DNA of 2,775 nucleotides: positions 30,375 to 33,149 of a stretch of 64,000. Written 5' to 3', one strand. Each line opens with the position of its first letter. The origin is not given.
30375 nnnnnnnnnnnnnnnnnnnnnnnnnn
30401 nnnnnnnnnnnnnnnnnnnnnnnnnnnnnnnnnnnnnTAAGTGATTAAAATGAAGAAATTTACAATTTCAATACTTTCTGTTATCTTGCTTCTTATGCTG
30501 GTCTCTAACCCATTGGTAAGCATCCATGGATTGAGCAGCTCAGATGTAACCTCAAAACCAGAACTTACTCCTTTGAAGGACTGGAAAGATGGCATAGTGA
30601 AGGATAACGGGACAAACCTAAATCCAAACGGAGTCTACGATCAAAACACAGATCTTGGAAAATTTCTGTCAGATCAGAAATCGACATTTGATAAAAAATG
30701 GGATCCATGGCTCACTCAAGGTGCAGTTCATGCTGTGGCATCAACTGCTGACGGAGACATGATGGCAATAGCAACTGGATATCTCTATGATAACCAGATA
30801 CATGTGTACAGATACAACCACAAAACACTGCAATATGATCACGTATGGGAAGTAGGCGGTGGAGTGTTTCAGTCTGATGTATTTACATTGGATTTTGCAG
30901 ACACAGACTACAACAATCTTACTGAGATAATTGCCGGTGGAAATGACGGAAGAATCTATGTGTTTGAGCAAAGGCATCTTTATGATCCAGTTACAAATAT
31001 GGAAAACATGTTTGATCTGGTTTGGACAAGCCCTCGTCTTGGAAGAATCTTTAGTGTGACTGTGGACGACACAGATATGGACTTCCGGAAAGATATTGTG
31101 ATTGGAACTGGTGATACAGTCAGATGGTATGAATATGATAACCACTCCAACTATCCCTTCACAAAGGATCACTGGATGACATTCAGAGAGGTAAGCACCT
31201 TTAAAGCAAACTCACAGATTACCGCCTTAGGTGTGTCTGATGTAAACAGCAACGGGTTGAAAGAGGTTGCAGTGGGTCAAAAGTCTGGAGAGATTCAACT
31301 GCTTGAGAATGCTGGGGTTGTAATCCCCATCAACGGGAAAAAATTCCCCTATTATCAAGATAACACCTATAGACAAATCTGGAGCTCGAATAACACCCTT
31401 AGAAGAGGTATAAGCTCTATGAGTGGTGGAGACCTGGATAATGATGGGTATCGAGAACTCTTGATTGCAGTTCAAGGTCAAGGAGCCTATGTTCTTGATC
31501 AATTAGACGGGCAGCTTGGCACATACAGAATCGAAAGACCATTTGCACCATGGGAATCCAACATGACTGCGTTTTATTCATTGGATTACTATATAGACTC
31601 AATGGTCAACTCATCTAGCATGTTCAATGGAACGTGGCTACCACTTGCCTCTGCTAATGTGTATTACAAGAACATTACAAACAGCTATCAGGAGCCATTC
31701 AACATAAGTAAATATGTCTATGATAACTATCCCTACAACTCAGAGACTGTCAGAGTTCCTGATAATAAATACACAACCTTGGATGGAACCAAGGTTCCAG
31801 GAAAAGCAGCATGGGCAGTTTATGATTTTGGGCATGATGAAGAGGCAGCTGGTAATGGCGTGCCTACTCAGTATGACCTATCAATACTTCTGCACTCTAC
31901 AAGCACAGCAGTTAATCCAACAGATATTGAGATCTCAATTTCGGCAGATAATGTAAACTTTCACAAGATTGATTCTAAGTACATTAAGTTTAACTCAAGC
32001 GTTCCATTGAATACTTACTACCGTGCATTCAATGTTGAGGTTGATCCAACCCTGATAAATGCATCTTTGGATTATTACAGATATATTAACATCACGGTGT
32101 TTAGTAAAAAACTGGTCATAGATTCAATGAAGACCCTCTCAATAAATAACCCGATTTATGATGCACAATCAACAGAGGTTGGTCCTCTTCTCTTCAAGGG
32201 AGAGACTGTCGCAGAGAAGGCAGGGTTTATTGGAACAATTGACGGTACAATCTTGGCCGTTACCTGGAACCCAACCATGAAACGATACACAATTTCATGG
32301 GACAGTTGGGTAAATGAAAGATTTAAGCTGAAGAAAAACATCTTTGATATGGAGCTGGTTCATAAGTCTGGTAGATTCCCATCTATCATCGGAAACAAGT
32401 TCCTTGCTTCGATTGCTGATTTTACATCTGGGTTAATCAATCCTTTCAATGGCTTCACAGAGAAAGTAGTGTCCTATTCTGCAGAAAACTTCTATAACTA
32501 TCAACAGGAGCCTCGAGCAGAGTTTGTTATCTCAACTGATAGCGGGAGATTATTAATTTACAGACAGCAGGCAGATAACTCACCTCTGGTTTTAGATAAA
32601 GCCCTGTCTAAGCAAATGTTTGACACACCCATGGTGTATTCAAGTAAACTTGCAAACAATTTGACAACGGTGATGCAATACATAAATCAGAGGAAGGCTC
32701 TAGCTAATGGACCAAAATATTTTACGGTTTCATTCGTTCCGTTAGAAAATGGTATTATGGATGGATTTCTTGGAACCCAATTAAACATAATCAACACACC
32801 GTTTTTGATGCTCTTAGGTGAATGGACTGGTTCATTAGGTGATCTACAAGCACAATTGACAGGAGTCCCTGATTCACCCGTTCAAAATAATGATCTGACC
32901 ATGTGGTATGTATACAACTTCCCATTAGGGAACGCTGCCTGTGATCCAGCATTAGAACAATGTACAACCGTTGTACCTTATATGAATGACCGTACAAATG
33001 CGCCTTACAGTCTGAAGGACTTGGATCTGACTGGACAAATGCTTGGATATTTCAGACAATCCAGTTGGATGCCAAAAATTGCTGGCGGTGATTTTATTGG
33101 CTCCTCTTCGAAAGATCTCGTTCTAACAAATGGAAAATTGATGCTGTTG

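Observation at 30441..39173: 2910-aa integrin-alpha-like protein: multi-blade FG-GAP propellers fused to a BNR/sialidase-like propeller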

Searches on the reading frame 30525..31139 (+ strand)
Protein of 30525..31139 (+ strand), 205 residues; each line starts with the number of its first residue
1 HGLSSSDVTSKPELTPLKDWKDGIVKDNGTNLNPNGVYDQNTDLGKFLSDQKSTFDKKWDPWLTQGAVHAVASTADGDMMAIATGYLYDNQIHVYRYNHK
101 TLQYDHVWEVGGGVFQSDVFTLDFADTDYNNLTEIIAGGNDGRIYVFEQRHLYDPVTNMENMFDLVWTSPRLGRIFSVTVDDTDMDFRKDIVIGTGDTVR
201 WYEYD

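Call 31: search_protein_families(library=pfam, proteins=[window:30525-31139:+], max_evalue=0.1)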
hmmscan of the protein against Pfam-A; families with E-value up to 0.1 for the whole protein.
window:30525-31139:+ (205 aa): 3 families
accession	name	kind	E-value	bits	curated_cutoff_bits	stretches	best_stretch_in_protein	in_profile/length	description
PF23743.1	Beta-prop_BBS7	-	0.0011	18.8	27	1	89-162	193-264/299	BBS7 beta-propeller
PF00400.38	WD40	-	0.0092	17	27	0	66-95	12-38/39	WD domain, G-beta repeat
PF14783.12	BBS2_Mid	-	0.017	15.6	27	0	122-165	2-45/108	Ciliary BBSome complex subunit 2, middle region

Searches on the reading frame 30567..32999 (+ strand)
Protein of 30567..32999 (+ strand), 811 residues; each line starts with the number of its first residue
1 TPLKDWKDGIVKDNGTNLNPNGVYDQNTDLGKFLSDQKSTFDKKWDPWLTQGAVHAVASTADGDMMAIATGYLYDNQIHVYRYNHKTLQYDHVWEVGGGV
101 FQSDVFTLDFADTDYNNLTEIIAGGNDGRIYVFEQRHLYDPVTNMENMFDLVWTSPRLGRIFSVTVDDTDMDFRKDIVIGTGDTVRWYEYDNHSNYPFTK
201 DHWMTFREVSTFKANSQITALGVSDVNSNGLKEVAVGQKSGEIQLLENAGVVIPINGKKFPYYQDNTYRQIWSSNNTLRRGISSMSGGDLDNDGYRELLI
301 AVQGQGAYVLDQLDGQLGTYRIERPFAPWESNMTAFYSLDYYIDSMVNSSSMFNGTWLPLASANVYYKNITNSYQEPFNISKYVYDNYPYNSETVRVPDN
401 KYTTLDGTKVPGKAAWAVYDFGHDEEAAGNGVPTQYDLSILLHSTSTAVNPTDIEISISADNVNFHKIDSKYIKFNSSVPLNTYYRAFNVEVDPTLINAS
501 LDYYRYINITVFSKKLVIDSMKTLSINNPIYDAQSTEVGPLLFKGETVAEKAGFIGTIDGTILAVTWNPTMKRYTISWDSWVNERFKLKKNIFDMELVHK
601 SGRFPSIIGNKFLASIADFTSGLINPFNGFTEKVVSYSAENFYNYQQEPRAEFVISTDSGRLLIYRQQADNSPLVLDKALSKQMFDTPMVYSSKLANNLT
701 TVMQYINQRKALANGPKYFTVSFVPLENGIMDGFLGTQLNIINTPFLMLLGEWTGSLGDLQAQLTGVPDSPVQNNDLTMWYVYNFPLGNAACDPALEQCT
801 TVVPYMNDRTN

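Call 69: predict_structure(alignment_id=A3)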
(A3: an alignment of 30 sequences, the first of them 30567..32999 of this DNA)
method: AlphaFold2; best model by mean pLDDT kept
length: 811 residues; sequences in the alignment: 30
mean_pLDDT: 73.9   pTM: 0.65
mean pLDDT of the five models: 73.9, 73.6, 73.5, 70.8, 70.6
residues with pLDDT >= 90: 280; 70-90: 277; 50-70: 80; < 50: 174
segments of 3 or more residues with pLDDT < 50: 1-52, 587-627, 690-697, 729-744, 756-811
pLDDT, mean of each block of 10 residues (from residue 1): 31 39 44 39 33 72 84 71 81 84 87 89 92 81 70 92 93 93 95 84 93 95 91 95 95 88 92 91 93 91 93 88 85 76 93 88 89 88 77 87 91 93 89 88 82 92 95 82 78 93 96 93 92 90 84 86 90 88 58 28 29 37 42 65 59 76 74 68 68 48 80 77 58 46 56 49 24 23 25 32 30 27
secondary structure, 60 per line:
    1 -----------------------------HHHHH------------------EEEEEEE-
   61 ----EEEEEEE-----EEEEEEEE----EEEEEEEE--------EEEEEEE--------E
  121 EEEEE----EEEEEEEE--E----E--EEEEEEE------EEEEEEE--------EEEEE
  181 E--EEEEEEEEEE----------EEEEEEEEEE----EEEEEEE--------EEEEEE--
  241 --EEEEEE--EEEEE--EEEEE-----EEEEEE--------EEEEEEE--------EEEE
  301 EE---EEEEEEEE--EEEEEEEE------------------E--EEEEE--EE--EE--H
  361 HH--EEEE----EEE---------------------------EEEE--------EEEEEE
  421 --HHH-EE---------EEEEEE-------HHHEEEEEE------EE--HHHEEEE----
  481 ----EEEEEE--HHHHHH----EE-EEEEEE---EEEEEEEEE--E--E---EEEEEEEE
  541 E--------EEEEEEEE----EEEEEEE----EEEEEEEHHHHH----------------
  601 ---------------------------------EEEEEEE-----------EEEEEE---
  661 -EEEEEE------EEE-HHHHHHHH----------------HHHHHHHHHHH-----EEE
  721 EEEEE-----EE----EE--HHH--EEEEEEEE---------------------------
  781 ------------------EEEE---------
elements in order (helices of 4 or more, strands of 3 or more residues): H30-34 E53-59 E65-71 E77-84 E89-96 E105-111 E120-125 E130-137 E148-154 E161-167 E176-181 E184-193 E204-213 E218-224 E233-238 E243-248 E251-255 E258-262 E268-273 E282-288 E297-302 E306-313 E316-323 E345-349 E365-368 E373-375 E403-406 E415-420 E438-443 E454-459 E473-476 E485-490 H493-498 E506-511 E515-523 E533-541 E550-557 E562-568 E573-579 H580-584 E634-640 E652-657 E662-667 E674-676 H678-685 H702-712 E718-725 E746-753 E799-802

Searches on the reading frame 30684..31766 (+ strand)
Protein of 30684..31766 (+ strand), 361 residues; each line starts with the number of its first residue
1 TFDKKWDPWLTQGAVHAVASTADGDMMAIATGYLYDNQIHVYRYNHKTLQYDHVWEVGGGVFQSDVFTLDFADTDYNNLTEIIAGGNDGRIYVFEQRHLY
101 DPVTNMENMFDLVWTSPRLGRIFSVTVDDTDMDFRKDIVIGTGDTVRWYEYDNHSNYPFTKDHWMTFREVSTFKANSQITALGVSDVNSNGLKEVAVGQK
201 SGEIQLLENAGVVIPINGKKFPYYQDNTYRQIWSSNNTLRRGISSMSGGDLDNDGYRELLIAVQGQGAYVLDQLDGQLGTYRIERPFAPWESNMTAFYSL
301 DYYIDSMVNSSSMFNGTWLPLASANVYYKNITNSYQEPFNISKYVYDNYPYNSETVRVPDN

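Call 65: find_related_loci(query=A5, collection=genome_contigs, flank=10000)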
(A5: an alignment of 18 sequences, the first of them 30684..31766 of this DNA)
Query A5 (361 aa) in genome_contigs; peptide patterns used: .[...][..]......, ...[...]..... (x = any residue, [..] = any of these).
148 stretches matched a pattern; 71 encode a relative of the query (tblastn E <= 1e-3); 71 distinct loci.
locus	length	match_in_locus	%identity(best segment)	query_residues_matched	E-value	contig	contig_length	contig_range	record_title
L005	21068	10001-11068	64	5-360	9e-150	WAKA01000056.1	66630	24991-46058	MAG: Candidatus Heimdallarchaeota archaeon isolate S012_26_esom k151_18590, whole genome shotgun sequence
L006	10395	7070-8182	64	1-357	7e-152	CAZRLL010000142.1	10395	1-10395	MAG TPA_asm: uncultured archaeon isolate binchicken_co85_74 genome assembly, contig: NODE_3171_length_10395_cov_22.68017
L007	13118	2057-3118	55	2-347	4e-123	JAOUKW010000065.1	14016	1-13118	MAG: Candidatus Heimdallarchaeota archaeon isolate 8_1_Jan_SF_Bin58 8_1_Jan_SF_Bin58_scaffold_2065_c1, whole genome shot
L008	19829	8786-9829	43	2-360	5e-96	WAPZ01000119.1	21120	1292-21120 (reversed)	MAG: Candidatus Heimdallarchaeota archaeon isolate S146_22 k151_215210, whole genome shotgun sequence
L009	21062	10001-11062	44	6-360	4e-95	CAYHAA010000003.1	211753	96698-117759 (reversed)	MAG TPA_asm: uncultured archaeon isolate ERP119294_co1_301 genome assembly, contig: NODE_67_length_211753_cov_90.157356,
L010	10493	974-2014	45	6-353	2e-93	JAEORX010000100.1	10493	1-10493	MAG: Candidatus Thorarchaeota archaeon isolate Yap200.bin7.15 contig_15649, whole genome shotgun sequence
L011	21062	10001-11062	42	6-360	3e-90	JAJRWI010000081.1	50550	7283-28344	MAG: archaeon isolate Dive96_bin2.169 k141_5139103, whole genome shotgun sequence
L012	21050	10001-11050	41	8-360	2e-89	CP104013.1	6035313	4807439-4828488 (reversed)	Candidatus Lokiarchaeum ossiferum isolate Loki-B35 chromosome, complete genome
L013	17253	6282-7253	44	6-350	3e-89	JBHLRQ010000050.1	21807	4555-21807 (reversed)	MAG: Candidatus Thorarchaeota archaeon isolate TM1S.149 TM1S.149@3554, whole genome shotgun sequence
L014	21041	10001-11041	44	6-353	4e-89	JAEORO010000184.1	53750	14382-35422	MAG: Candidatus Thorarchaeota archaeon isolate MP5_2600 k127_42885095, whole genome shotgun sequence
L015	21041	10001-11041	43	6-353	1e-88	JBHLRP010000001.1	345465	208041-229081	MAG: Candidatus Thorarchaeota archaeon isolate TM1S.110 TM1S.110@2, whole genome shotgun sequence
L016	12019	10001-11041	42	6-353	2e-88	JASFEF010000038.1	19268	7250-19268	MAG: Candidatus Thorarchaeota archaeon isolate D0606M12metaG_Bin_135 D0606M12metaG_FD_scaffold_588_c1, whole genome shot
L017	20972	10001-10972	45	6-320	4e-88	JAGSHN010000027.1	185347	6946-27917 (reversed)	MAG: Candidatus Thorarchaeota archaeon isolate A361 k151_1143491, whole genome shotgun sequence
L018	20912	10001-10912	47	6-308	3e-88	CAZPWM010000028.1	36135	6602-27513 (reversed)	MAG TPA_asm: uncultured archaeon isolate SRP214966_co4_397 genome assembly, contig: NODE_759_length_36135_cov_5.427162,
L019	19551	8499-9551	43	7-360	4e-88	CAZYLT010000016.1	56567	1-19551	MAG TPA_asm: uncultured archaeon isolate binchicken_co17_198 genome assembly, contig: NODE_1728_length_56567_cov_98.5452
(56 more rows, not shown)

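Call 80: search_protein_representatives(alignment_id=A5)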
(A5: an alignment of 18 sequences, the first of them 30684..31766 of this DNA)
Query: 18 sequences, 354 profile positions. Proteins with E-value up to 0.001 (for the whole library): 4835; up to 1e-10: 778; up to 1e-30: 119. The best 150 are listed.
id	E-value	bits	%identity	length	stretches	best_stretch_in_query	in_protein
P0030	1.2e-190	649.8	-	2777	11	1-353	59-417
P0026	3.0e-176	602.4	-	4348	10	1-353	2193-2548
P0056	2.6e-175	599.4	-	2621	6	2-353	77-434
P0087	1.2e-174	597.1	-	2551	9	1-353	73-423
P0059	2.7e-174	596.0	-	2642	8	1-353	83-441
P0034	1.3e-172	590.5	-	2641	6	1-353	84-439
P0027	2.2e-172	589.7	-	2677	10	2-353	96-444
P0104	8.9e-172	587.7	-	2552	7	1-353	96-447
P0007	2.3e-170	583.1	-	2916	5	1-353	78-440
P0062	1.7e-169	580.2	-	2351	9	1-339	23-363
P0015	2.5e-169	579.6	-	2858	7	1-352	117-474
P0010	3.8e-169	579.0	-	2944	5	1-350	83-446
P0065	1.5e-168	577.1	-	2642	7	1-353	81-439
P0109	1.6e-168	577.0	-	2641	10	1-353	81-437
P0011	3.1e-168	576.1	-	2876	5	1-353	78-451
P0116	2.0e-156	537.2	-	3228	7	2-353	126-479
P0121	1.6e-148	511.2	-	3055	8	1-353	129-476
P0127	1.2e-137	475.5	-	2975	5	1-353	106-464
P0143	8.6e-115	400.3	-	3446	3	2-350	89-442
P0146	3.5e-113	395.0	-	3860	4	2-337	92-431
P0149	7.6e-111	387.3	-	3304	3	1-337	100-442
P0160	2.7e-87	309.8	-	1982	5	1-313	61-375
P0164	1.2e-83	297.8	-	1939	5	1-316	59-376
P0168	8.0e-79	282.0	-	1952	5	1-314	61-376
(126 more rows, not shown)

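Call 96: list_cluster_members(proteins=[P0160, P0164, P0168, P0116, P0121, P0127, P0143, P0146, P0149, P0109])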
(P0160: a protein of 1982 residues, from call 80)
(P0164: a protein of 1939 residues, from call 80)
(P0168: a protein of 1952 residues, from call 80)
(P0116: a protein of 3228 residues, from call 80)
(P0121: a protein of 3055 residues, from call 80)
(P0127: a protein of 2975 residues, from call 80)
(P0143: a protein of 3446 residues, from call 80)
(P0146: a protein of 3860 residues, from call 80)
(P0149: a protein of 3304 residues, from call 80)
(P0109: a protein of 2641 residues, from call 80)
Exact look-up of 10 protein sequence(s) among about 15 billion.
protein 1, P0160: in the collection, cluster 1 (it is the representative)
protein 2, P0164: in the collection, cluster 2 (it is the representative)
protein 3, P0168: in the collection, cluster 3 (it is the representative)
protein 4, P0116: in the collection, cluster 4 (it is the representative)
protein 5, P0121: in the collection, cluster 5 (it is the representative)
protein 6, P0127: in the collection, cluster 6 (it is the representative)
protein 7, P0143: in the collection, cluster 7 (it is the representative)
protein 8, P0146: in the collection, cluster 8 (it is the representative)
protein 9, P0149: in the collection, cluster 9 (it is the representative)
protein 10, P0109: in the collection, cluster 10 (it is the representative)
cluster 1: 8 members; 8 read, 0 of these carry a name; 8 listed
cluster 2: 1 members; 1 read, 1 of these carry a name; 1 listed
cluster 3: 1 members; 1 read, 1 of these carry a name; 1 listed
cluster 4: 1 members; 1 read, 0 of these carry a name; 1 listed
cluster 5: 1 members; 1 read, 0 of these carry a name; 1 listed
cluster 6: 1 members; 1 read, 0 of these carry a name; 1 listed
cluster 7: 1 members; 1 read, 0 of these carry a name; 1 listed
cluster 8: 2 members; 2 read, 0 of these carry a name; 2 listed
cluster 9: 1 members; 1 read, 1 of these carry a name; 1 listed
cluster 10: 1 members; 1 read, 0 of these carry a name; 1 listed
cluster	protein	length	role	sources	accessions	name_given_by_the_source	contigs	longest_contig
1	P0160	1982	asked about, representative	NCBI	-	-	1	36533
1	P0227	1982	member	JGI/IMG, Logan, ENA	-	-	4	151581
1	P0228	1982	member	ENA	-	-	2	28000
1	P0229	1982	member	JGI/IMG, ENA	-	-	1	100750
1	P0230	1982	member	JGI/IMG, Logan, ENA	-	-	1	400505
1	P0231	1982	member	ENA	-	-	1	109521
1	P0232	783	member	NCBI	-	-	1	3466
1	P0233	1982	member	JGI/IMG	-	-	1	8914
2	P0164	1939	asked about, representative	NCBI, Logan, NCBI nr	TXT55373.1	MAG: putative Peptidylamidoglycolate lyase [Candidatus Thorarchaeota archaeon]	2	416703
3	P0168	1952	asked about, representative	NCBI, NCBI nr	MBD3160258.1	MAG: hypothetical protein GF309_15880 [Candidatus Lokiarchaeota archaeon] | hypothetical protein [Candidatus Lokiarchaeota archaeon]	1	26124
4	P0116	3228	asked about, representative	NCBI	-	-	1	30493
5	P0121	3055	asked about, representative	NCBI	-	-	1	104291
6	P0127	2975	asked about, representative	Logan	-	-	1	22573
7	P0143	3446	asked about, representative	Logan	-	-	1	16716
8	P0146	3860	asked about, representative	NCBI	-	-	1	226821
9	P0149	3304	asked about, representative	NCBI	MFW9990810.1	MAG: lamin tail domain-containing protein [Candidatus Odinarchaeota archaeon]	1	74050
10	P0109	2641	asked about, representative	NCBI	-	-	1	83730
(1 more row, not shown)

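Call 98: search_solved_structures(query=A5, max_evalue=1)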
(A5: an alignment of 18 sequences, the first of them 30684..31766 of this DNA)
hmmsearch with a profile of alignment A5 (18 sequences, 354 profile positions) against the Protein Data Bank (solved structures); distinct sequences matched with E-value up to 1: 15.
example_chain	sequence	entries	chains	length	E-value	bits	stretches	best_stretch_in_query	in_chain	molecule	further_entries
25ge_B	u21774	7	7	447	3.1e-09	39.9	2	182-211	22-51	KICSTOR complex protein ITFG2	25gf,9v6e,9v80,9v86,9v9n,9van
9o5a_G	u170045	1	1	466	3.6e-09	39.7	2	182-211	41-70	KICSTOR complex protein ITFG2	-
9v6e_C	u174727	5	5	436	0.0022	20.6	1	116-204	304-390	KICSTOR complex protein kaptin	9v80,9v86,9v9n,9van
25ge_A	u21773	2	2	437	0.0022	20.6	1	116-204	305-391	KICSTOR complex protein kaptin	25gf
9o5a_E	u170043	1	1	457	0.0024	20.5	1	116-204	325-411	KICSTOR complex protein kaptin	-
6vbu_2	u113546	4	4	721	0.0029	20.2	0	176-218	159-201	Bardet-Biedl syndrome 2 protein homolog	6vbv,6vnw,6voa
6rpu_A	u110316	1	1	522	0.021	17.4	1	185-286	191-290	Inosine-5'-monophosphate dehydrogenase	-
5mcp_A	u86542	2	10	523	0.021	17.4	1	185-286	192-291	Inosine-5'-monophosphate dehydrogenase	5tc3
4z87_A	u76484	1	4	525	0.021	17.4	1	185-286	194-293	Inosine-5'-monophosphate dehydrogenase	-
7ceb_A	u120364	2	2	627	0.034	16.7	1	123-210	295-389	Integrin alpha-6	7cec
3i2n_A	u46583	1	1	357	0.049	16.2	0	81-108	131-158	WD repeat-containing protein 92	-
6vbu_7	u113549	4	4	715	0.13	14.8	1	122-206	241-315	Bardet-Biedl syndrome 7 protein homolog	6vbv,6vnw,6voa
8w20_C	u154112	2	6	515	0.15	14.6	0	126-236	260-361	Secreted esterase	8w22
1ln0_A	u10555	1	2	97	0.18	14.4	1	103-188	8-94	intron-associated endonuclease 1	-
8bvp_A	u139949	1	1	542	0.23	14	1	243-329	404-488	Restriction endonuclease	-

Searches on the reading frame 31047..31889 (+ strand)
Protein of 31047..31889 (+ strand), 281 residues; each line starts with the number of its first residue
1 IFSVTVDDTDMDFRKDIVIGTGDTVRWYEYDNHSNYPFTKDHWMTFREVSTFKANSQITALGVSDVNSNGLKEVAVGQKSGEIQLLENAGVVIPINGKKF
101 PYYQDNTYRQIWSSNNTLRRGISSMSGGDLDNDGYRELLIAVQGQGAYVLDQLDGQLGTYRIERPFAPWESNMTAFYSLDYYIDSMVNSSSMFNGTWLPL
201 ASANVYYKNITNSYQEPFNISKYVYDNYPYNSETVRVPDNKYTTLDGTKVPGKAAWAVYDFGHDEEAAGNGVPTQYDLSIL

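Call 31: search_protein_families(library=pfam, proteins=[window:31047-31889:+], max_evalue=0.1)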
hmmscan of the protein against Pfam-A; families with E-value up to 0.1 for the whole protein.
window:31047-31889:+ (281 aa): 5 families
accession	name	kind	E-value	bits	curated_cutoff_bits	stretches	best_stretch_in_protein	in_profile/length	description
PF13517.12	FG-GAP_3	-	1.8e-08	35.3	26.9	2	65-139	1-60/61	FG-GAP-like repeat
PF01839.29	FG-GAP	-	6.5e-07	29.6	22.1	1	123-146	3-32/37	FG-GAP repeat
PF23743.1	Beta-prop_BBS7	-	5.4e-05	23.1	27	1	42-141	205-288/299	BBS7 beta-propeller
PF14783.12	BBS2_Mid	-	0.00013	22.4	27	1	52-85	74-107/108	Ciliary BBSome complex subunit 2, middle region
PF15907.11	Itfg2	-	0.012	15.3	27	0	4-86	78-158/330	Integrin-alpha FG-GAP repeat-containing protein 2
